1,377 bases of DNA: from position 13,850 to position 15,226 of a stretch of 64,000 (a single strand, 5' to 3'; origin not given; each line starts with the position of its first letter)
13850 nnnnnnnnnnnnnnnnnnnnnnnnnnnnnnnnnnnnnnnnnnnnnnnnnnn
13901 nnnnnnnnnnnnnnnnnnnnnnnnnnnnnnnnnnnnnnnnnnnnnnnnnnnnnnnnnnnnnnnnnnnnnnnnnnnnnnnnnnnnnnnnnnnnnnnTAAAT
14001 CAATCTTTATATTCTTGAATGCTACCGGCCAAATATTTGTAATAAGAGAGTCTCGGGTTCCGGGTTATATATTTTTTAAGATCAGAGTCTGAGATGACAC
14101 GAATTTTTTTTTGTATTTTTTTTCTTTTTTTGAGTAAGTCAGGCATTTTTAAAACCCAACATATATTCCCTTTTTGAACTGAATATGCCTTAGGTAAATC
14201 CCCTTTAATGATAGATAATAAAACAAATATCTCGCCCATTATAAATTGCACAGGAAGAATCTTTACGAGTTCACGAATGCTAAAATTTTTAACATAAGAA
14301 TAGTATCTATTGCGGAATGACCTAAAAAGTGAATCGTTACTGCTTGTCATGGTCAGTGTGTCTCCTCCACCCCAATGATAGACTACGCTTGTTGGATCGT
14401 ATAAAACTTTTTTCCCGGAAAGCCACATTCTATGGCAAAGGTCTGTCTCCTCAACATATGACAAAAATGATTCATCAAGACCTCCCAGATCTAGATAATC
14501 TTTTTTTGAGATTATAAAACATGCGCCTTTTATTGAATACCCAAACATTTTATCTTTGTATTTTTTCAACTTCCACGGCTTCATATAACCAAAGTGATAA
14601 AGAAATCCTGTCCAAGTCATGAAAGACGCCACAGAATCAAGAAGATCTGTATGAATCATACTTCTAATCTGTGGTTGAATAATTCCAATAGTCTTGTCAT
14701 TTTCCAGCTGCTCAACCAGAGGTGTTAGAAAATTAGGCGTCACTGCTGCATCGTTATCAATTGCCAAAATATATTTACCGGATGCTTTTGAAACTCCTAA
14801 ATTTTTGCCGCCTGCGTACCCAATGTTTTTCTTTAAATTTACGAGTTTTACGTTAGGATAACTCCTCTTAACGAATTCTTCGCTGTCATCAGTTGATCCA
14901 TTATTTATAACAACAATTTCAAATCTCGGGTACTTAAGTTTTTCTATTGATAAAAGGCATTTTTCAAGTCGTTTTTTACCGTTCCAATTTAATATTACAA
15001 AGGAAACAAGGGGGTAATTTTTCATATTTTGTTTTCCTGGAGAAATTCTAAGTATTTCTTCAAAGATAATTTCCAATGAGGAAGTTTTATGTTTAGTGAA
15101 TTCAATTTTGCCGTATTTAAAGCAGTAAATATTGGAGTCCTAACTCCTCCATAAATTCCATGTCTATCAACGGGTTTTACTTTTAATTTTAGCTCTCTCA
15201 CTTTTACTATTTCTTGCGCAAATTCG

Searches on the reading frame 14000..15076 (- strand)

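Call 11: search_protein_families(library=pfam, proteins=[window:14000-15076:-], max_evalue=0.001)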
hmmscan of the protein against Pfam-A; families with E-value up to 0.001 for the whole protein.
window:14000-15076:- (358 aa): 4 families
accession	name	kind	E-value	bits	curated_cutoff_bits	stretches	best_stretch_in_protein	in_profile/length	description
PF00535.33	Glycos_transf_2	-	3.7e-26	92.5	23.3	1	25-146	1-125/168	Glycosyl transferase family 2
PF13641.12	Glyco_tranf_2_3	-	5.8e-15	56.4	27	1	24-235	3-212/230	Glycosyltransferase like family 2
PF10111.15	Glyco_tranf_2_2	-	1.4e-13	51.4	27.3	1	26-237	2-219/276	Glycosyltransferase like family 2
PF13632.12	Glyco_trans_2_3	-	1.6e-07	31.8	27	1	102-266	1-144/198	Glycosyl transferase family group 2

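Call 46: search_protein_families(library=ncbifam, proteins=[window:14000-15076:-], max_evalue=1e-8)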
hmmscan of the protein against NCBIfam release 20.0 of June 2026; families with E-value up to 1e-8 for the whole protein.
window:14000-15076:- (358 aa): 10 families
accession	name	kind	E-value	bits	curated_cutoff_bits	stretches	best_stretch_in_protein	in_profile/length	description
TIGR03937.1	PgaC_IcaA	equivalog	1.7e-21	76.7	422.3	1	15-232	38-248/407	poly-beta-1,6-N-acetyl-D-glucosamine synthase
NF041875.1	EPS_EpsD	equivalog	3.6e-20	72.6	370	1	24-234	1-206/325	exopolysaccharide biosynthesis glycosyltransferase EpsD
TIGR03965.1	mycofact_glyco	equivalog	5.2e-19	68.4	280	1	18-234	70-280/467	mycofactocin biosynthesis glycosyltransferase MftF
NF007482.0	PRK10073.1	equivalog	1.9e-17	63.3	423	1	18-127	2-113/334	glycosyltransferase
TIGR03111.1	glyc2_xrt_Gpos1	hypoth_equivalog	5.2e-16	58.5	363.95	1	14-137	41-169/439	TIGR03111 family XrtG-associated glycosyltransferase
NF038299.1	EPS_HpsN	equivalog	1e-13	51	425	1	22-136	1-118/317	hormogonium polysaccharide biosynthesis glycosyltransferase HpsN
TIGR01556.1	rhamnosyltran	subfamily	8.4e-12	44.8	200.55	1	43-269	13-237/281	rhamnosyltransferase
NF047683.1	TeichurnBiosyTuaG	equivalog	2.2e-10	40.6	400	1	19-118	3-105/252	teichuronic acid biosynthesis protein TuaG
NF050050.1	ProtGlycPglI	equivalog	1.7e-09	37.5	500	1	22-126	2-110/306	GalNAc(5)-diNAcBac-PP-undecaprenol beta-1,3-glucosyltransferase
TIGR04283.1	glyco_like_mftF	equivalog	6.8e-09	35.6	182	0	25-218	2-170/221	TIGR04283 family arsenosugar biosynthesis glycosyltransferase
